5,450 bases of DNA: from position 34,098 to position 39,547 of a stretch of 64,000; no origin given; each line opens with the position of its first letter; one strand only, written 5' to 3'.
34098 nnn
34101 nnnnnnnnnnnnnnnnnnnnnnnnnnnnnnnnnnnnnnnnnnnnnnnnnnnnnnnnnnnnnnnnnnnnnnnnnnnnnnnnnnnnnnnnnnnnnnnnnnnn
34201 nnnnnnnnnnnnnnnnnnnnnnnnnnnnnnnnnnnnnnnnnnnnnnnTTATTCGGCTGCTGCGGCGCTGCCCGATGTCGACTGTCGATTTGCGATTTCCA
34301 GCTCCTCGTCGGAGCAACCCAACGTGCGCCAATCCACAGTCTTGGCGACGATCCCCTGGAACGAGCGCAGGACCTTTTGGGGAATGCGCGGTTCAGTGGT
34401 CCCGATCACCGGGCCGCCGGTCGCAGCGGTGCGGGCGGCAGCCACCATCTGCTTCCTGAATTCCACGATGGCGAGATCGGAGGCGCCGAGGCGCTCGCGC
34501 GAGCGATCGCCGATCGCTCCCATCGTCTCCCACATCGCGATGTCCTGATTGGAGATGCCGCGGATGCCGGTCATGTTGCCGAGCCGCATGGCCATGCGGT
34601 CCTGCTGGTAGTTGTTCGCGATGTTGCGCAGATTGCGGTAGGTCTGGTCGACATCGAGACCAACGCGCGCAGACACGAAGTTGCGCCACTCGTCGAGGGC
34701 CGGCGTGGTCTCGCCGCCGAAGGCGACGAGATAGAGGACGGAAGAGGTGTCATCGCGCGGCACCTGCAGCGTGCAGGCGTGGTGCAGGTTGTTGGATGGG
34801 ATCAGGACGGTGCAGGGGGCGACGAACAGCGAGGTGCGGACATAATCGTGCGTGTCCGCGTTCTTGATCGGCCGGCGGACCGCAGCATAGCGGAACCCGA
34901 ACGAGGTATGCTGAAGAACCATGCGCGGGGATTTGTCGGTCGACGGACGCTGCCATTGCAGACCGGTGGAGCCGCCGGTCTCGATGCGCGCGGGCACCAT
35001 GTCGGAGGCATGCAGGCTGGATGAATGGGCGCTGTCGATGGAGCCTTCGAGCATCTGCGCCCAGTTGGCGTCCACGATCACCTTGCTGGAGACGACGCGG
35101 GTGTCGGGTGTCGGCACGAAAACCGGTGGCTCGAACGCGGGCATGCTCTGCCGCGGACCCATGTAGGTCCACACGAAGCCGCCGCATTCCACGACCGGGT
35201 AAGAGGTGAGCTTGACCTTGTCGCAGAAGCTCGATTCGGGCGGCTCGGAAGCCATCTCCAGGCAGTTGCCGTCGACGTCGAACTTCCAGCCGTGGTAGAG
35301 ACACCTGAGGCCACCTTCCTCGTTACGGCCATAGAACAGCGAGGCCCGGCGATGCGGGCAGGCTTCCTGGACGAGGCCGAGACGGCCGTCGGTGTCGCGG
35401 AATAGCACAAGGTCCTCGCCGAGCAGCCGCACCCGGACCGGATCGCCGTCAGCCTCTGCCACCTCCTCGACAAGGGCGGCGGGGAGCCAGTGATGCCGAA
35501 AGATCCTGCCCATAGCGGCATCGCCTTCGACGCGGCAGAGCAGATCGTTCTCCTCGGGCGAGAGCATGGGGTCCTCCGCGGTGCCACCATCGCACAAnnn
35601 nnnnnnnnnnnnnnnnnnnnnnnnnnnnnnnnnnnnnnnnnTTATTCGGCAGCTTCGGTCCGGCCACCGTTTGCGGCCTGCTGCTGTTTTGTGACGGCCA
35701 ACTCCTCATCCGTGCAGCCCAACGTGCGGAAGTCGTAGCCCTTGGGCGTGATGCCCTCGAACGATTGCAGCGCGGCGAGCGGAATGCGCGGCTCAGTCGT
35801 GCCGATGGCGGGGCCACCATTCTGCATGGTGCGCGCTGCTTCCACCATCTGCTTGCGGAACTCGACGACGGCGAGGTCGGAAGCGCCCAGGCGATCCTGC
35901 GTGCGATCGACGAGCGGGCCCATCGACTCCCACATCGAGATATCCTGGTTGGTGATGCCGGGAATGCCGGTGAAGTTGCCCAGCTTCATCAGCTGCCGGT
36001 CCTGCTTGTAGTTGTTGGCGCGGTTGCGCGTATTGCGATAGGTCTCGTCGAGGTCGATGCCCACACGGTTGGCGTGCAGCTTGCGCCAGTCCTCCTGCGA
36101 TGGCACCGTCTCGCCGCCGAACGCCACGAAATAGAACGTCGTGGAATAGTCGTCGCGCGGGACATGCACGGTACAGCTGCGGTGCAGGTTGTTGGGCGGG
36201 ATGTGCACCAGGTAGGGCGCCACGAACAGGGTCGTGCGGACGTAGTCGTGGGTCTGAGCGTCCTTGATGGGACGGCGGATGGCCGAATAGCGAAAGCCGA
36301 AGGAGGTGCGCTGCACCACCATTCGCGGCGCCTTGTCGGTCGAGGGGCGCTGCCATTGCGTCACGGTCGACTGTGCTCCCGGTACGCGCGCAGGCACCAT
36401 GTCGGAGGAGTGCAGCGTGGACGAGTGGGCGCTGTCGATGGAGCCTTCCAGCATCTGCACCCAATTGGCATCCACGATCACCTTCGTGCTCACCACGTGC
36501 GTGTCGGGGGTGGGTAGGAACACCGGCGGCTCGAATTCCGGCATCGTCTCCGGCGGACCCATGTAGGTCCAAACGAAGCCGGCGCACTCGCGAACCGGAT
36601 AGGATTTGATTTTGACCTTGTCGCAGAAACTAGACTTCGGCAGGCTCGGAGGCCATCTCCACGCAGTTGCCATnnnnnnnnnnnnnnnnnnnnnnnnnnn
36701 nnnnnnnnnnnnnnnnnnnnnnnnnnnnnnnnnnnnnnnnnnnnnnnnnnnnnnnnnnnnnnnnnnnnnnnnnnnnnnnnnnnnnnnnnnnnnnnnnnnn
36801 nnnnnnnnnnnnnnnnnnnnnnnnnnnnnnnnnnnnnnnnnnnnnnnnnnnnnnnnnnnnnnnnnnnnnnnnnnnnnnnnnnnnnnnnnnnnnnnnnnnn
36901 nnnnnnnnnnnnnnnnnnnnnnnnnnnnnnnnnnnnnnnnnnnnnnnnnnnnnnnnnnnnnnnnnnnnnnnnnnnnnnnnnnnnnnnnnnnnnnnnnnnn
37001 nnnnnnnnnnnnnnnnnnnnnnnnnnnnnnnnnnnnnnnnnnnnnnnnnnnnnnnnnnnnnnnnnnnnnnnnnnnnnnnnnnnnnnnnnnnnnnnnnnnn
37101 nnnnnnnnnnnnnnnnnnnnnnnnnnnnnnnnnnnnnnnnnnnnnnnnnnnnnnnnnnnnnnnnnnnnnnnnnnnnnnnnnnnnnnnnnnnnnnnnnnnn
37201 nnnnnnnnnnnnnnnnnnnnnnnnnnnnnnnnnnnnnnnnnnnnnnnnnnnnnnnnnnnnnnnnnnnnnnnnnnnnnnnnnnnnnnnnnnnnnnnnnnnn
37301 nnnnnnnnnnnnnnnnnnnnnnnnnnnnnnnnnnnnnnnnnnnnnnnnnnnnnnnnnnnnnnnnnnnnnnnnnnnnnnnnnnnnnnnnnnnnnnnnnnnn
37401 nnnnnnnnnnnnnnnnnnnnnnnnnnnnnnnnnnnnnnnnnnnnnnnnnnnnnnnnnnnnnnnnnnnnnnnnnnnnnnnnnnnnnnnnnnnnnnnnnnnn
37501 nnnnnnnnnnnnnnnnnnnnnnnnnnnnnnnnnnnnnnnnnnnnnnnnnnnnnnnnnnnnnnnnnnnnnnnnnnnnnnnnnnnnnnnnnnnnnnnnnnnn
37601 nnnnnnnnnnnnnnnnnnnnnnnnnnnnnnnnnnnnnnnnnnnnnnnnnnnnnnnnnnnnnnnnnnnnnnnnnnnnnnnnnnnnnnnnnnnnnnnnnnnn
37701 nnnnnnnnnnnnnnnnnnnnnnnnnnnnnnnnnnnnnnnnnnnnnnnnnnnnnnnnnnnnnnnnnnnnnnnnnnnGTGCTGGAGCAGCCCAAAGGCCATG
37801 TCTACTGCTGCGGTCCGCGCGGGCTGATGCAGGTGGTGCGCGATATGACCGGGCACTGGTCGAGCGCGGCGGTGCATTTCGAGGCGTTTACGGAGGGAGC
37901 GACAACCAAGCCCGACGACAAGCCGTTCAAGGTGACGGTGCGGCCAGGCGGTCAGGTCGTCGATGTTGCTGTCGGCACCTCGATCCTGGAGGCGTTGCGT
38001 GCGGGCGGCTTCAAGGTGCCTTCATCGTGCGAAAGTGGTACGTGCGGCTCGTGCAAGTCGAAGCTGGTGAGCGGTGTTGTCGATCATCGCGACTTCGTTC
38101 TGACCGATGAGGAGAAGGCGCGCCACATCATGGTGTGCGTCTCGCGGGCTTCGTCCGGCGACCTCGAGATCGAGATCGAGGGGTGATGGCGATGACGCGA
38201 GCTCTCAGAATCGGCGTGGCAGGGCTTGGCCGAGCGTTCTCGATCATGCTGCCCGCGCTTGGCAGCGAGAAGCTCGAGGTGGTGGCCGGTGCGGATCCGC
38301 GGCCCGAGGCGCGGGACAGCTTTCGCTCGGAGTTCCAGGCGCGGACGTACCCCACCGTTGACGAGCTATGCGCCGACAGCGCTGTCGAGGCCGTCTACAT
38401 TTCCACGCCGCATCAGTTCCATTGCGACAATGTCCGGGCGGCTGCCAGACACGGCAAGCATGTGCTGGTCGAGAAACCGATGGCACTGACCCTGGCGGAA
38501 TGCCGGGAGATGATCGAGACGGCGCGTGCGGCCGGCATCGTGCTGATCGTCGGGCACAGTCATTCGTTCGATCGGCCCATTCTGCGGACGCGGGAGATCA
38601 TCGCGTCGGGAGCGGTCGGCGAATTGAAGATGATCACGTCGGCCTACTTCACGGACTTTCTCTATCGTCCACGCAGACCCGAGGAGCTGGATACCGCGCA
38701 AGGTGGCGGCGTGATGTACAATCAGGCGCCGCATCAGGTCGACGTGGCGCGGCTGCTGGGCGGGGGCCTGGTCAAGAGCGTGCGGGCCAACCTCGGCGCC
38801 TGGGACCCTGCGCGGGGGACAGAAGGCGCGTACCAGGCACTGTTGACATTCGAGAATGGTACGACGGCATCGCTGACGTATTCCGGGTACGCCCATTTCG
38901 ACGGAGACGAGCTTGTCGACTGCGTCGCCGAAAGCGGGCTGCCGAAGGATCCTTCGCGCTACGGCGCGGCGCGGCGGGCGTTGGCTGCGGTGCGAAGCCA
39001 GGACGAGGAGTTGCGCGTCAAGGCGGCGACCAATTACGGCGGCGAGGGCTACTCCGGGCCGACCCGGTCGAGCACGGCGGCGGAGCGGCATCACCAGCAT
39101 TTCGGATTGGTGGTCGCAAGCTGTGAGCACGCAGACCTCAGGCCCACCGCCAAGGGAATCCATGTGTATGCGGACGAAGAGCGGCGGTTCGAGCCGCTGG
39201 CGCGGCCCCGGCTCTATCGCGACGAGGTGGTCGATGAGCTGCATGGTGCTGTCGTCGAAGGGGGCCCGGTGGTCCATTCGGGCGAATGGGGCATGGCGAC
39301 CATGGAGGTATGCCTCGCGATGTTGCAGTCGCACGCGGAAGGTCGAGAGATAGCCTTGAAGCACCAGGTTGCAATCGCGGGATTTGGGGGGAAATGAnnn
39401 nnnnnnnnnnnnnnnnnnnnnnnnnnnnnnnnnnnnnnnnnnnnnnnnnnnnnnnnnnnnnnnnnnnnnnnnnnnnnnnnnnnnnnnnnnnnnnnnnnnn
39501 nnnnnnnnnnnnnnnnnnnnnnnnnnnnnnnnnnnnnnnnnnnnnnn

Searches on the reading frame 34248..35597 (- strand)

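Call 92: search_protein_families(library=pfam, proteins=[window:34248-35597:-], max_evalue=0.0001)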
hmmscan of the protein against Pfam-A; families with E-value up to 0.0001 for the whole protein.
window:34248-35597:- (449 aa): 2 families
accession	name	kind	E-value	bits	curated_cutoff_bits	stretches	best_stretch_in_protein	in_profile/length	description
PF19301.5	LigXa_C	-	2.8e-132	440.9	27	1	144-439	1-297/304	LigXa C-terminal domain like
PF00355.32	Rieske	-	2.2e-19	69.6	20.3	1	36-120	1-83/88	Rieske [2Fe-2S] domain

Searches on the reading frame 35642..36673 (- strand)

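Call 92: search_protein_families(library=pfam, proteins=[window:35642-36673:-], max_evalue=0.0001)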
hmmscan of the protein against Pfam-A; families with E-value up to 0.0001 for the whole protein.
window:35642-36673:- (343 aa): 1 family
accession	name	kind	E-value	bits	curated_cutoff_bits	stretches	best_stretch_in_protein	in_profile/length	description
PF19301.5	LigXa_C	-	1.9e-135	451.3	27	1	36-330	1-296/304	LigXa C-terminal domain like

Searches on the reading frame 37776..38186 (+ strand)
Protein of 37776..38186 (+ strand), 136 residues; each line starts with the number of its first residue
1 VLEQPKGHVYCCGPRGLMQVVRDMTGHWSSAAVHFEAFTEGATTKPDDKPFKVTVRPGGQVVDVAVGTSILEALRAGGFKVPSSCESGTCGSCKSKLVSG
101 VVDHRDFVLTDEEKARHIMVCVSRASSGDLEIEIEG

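Call 94: search_protein_families(library=pfam, proteins=[window:37776-38186:+], max_evalue=0.001)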
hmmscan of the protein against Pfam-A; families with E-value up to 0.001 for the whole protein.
window:37776-38186:+ (136 aa): 1 family
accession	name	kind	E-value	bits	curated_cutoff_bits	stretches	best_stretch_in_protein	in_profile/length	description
PF00111.32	Fer2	-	3.4e-14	53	21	1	54-125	2-76/77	2Fe-2S iron-sulfur cluster binding domain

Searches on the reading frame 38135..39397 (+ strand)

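Call 94: search_protein_families(library=pfam, proteins=[window:38135-39397:+], max_evalue=0.001)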
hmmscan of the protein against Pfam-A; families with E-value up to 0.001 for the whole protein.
window:38135-39397:+ (420 aa): 3 families
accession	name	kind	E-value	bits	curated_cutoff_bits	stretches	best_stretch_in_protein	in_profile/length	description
PF01408.29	GFO_IDH_MocA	-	1.3e-25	90.8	24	1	24-141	1-120/120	Oxidoreductase family, NAD-binding Rossmann fold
PF22725.1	GFO_IDH_MocA_C3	-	3.3e-22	79.2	27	1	150-256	2-109/124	GFO/IDH/MocA C-terminal domain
PF02894.22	GFO_IDH_MocA_C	-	5.9e-10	39.8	22.9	1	153-248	1-100/218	Oxidoreductase family, C-terminal alpha/beta domain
